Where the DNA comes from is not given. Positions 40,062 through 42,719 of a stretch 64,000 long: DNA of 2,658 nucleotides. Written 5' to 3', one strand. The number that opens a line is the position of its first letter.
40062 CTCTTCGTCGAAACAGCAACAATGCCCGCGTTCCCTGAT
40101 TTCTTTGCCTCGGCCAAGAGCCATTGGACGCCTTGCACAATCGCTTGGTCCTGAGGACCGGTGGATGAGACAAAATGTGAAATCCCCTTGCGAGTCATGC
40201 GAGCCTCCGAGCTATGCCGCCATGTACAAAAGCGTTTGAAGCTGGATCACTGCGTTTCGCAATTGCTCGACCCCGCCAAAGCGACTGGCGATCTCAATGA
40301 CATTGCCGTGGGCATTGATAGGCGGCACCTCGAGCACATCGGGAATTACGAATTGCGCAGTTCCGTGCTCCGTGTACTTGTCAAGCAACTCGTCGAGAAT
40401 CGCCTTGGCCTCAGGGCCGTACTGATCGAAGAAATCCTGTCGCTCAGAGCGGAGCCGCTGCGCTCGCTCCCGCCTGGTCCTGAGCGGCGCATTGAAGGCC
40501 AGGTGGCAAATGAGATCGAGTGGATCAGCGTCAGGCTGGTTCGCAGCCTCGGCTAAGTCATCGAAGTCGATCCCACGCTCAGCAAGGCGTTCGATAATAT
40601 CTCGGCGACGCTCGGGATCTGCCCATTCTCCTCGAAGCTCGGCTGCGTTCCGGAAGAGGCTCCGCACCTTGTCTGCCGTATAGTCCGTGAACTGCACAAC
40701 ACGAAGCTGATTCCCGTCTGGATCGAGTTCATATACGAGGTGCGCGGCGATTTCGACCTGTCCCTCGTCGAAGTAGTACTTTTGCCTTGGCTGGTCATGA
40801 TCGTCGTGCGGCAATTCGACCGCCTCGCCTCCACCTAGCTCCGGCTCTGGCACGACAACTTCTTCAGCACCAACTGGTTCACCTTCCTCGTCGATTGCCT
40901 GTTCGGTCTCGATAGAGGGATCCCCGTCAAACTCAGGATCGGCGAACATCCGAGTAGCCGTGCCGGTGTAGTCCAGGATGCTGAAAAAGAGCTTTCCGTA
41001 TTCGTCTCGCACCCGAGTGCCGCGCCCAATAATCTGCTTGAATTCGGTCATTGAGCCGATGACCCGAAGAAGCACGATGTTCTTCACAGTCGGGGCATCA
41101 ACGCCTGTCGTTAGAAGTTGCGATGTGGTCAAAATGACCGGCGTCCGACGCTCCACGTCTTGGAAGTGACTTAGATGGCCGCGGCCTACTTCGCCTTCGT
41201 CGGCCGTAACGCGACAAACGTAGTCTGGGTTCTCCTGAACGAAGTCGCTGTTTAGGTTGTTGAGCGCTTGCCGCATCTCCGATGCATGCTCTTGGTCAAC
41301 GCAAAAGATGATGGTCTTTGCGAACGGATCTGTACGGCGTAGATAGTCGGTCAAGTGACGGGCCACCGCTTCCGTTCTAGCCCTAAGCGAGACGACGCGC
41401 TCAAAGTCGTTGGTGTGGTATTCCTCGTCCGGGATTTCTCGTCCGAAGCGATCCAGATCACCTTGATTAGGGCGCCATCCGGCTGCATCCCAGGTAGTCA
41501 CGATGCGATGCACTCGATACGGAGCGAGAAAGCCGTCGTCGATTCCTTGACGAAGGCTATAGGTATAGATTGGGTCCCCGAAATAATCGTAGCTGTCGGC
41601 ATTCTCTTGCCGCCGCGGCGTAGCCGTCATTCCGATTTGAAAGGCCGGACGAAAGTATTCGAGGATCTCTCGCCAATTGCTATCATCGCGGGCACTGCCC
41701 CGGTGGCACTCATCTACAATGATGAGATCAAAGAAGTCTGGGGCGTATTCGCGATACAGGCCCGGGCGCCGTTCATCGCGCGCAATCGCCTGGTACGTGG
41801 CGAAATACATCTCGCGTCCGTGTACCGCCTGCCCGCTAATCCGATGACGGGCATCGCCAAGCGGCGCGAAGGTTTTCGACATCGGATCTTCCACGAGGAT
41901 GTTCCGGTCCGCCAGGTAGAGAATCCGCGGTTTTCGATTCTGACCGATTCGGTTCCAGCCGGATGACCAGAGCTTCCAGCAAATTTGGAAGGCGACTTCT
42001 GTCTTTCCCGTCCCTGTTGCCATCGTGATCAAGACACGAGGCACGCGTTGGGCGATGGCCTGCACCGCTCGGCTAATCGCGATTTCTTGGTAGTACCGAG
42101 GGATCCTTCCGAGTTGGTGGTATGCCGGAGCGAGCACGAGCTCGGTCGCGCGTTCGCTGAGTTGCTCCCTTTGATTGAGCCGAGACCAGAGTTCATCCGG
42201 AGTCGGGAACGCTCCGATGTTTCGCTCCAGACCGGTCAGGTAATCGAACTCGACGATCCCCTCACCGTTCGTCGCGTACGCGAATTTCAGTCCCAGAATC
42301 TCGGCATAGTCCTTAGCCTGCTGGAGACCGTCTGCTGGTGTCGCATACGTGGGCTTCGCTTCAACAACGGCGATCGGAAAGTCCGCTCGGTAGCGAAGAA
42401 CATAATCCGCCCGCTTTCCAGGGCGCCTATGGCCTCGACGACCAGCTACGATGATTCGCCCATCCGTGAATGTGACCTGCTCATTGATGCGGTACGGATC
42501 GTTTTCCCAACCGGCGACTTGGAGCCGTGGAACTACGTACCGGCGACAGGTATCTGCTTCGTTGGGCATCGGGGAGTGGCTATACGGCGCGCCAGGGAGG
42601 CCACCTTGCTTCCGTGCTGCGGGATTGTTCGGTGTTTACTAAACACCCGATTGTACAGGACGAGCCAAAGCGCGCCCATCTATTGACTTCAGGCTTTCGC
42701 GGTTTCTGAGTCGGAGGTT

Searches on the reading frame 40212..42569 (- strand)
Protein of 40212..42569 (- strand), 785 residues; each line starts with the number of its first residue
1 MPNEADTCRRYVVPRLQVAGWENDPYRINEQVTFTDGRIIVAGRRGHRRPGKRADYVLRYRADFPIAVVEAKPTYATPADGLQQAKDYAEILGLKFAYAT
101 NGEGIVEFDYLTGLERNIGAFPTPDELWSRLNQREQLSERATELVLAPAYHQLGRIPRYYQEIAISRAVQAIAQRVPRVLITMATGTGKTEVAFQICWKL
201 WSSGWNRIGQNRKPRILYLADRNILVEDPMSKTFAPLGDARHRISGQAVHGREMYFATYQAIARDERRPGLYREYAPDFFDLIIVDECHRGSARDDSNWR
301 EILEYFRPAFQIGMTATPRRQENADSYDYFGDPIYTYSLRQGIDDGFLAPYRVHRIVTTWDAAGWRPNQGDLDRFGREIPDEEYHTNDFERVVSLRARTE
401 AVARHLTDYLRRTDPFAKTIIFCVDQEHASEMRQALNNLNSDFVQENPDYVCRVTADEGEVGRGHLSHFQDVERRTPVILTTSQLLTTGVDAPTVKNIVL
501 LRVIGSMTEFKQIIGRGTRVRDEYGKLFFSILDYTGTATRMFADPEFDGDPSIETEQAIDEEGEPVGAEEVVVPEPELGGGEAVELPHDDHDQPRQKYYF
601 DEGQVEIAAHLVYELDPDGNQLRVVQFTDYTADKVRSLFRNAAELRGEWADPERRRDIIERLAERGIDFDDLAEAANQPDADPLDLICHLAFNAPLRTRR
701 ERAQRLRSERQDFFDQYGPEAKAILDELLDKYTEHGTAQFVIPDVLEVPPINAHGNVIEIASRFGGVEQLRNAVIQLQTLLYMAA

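Call 68: search_protein_families(library=pfam, proteins=[window:40212-42569:-], max_evalue=0.0001)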
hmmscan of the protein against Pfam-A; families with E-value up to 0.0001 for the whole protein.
window:40212-42569:- (785 aa): 5 families
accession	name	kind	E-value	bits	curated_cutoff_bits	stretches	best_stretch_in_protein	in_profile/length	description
PF04851.21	ResIII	-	2e-35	122.6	22.5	1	157-320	4-164/164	Type III restriction enzyme, res subunit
PF08463.15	EcoEI_R_C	-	8.8e-31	107.6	24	1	626-782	2-163/163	EcoEI R protein C-terminal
PF18766.7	SWI2_SNF2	-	5e-14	52.9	26.7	1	160-350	1-187/221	SWI2/SNF2 ATPase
PF00270.35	DEAD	-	2.9e-09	37.3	26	1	168-321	7-163/167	DEAD/DEAH box helicase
PF00271.37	Helicase_C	-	2.2e-05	25.1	23.5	1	405-520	5-109/110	Helicase conserved C-terminal domain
